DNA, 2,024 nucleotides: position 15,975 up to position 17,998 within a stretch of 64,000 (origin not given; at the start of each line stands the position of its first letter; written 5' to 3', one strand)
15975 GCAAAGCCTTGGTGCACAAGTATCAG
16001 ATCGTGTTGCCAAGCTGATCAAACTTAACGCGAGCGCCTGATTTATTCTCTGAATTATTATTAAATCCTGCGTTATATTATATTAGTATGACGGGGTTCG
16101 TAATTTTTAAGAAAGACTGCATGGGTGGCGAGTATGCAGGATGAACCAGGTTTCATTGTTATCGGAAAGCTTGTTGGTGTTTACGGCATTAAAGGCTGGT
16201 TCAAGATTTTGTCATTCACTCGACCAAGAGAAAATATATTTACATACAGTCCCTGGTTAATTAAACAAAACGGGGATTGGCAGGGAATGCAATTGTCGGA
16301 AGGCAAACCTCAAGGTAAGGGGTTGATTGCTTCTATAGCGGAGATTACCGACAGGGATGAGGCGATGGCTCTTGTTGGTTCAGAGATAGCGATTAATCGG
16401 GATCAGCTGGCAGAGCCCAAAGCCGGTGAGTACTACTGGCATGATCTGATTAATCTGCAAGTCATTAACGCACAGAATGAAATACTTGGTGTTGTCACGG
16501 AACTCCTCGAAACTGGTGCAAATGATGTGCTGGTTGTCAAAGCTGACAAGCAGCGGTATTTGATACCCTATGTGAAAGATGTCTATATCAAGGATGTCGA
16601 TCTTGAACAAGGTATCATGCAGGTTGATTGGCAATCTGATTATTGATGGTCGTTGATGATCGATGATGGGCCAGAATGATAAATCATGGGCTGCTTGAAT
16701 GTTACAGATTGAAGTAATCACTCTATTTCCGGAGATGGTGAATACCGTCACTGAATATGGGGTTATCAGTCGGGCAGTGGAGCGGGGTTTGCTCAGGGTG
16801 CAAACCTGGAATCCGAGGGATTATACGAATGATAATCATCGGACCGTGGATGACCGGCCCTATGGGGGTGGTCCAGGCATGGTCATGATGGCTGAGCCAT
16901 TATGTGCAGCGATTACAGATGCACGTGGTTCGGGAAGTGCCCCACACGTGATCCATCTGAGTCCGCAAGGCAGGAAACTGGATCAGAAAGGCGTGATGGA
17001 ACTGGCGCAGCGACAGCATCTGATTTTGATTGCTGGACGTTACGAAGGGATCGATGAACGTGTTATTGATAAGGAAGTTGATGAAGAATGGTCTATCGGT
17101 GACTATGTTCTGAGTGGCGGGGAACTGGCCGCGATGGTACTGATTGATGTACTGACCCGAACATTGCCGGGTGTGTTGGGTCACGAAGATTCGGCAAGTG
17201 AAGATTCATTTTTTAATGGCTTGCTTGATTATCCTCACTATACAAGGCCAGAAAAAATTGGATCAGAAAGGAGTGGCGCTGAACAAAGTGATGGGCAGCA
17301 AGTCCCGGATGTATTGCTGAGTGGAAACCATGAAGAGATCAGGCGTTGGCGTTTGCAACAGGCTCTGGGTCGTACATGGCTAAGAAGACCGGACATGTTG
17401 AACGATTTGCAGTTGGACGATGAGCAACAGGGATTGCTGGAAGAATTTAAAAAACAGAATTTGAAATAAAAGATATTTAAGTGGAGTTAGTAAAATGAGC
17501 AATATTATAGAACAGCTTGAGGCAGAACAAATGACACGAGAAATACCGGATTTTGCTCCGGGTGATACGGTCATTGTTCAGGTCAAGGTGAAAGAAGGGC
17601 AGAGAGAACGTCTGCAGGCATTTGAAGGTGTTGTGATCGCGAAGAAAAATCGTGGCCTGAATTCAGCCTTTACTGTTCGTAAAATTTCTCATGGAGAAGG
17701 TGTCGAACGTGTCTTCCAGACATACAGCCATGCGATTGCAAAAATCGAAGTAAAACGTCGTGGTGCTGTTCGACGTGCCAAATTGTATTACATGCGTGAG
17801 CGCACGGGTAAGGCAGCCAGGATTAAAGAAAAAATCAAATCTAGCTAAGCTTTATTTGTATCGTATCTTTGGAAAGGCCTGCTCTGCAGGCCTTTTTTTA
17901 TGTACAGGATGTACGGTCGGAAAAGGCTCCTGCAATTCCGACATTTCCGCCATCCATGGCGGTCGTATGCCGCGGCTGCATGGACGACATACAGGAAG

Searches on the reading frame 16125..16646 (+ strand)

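Call 30: search_protein_families(library=pfam, proteins=[window:16125-16646:+], max_evalue=0.00001)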
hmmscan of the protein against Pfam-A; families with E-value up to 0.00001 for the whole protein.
window:16125-16646:+ (173 aa): 3 families
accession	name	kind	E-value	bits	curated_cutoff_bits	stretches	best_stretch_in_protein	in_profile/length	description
PF01782.24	RimM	-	4.4e-25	88.2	23.5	1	12-94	1-84/84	RimM N-terminal domain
PF24986.1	PRC_RimM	-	6.2e-16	58.3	27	1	105-172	1-68/69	RimM PRC barrel domain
PF05239.21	PRC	-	2e-12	47.4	21.2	1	101-168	2-72/78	PRC-barrel domain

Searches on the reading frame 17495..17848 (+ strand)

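Call 30: search_protein_families(library=pfam, proteins=[window:17495-17848:+], max_evalue=0.00001)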
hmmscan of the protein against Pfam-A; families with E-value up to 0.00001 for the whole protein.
window:17495-17848:+ (117 aa): 1 family
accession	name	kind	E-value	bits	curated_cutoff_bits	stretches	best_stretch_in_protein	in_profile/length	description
PF01245.26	Ribosomal_L19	-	1.4e-49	167.1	22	1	3-113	1-111/111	Ribosomal protein L19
